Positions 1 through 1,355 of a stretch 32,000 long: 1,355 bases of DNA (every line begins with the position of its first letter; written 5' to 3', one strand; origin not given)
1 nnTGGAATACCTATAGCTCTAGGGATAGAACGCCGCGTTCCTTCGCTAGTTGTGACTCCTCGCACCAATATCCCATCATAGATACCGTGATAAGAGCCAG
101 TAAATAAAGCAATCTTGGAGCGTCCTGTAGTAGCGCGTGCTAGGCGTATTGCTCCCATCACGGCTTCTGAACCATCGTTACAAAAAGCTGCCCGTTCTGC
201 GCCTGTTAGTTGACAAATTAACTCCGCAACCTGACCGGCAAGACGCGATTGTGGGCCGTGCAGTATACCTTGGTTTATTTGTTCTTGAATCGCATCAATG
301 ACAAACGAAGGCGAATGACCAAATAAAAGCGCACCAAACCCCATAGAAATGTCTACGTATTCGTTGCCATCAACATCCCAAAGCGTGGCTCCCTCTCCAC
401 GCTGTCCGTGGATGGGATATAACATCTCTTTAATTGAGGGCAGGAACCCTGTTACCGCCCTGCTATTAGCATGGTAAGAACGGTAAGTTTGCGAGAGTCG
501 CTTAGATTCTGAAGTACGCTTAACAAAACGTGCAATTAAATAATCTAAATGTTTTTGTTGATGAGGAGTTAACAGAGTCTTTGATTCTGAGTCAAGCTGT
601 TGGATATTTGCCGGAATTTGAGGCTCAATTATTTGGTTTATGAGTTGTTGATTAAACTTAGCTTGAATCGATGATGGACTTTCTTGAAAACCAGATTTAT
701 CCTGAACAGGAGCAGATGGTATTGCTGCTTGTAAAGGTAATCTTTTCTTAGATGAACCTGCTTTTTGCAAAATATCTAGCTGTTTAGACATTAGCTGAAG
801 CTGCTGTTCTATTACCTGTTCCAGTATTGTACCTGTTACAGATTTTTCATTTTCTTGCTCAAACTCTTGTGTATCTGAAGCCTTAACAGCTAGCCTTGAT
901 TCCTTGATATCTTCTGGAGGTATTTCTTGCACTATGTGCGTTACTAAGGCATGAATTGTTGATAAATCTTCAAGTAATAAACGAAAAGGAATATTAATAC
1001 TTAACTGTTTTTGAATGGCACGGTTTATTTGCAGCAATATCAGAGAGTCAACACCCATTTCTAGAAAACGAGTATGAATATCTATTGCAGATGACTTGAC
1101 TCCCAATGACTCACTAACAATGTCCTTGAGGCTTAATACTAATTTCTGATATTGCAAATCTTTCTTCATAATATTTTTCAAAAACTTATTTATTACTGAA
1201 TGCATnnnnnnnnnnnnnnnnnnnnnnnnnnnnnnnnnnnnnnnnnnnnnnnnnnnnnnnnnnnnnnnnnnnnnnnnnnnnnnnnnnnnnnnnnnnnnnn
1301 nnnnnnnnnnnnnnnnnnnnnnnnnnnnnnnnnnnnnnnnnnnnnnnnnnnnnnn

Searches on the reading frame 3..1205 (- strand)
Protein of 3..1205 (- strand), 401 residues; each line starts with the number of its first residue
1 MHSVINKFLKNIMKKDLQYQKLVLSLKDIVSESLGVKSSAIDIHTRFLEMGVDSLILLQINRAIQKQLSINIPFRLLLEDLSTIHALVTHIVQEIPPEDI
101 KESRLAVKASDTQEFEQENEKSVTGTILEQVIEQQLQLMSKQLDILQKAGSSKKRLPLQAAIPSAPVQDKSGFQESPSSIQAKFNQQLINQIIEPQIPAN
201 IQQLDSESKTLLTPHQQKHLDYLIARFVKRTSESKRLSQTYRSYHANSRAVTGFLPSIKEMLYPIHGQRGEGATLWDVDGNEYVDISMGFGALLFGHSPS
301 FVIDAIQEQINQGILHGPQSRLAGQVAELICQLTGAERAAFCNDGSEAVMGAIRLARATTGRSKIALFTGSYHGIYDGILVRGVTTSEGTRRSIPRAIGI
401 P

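Call 63: search_protein_families(library=pfam, proteins=[window:3-1205:-], max_evalue=0.01)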
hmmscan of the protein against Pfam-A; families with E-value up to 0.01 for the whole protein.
window:3-1205:- (401 aa): 3 families
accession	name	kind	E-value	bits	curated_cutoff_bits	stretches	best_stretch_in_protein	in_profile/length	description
PF00202.27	Aminotran_3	-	1.3e-22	80.5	30.5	1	265-380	11-135/403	Aminotransferase class-III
PF00550.31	PP-binding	-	6.4e-14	52.4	20.8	1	26-91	3-67/67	Phosphopantetheine attachment site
PF23297.2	ACP_SdgA_C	-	3.7e-07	30.6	27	1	28-98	17-86/95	Highly reducing polyketide synthase sdgA, C-terminal ACP domain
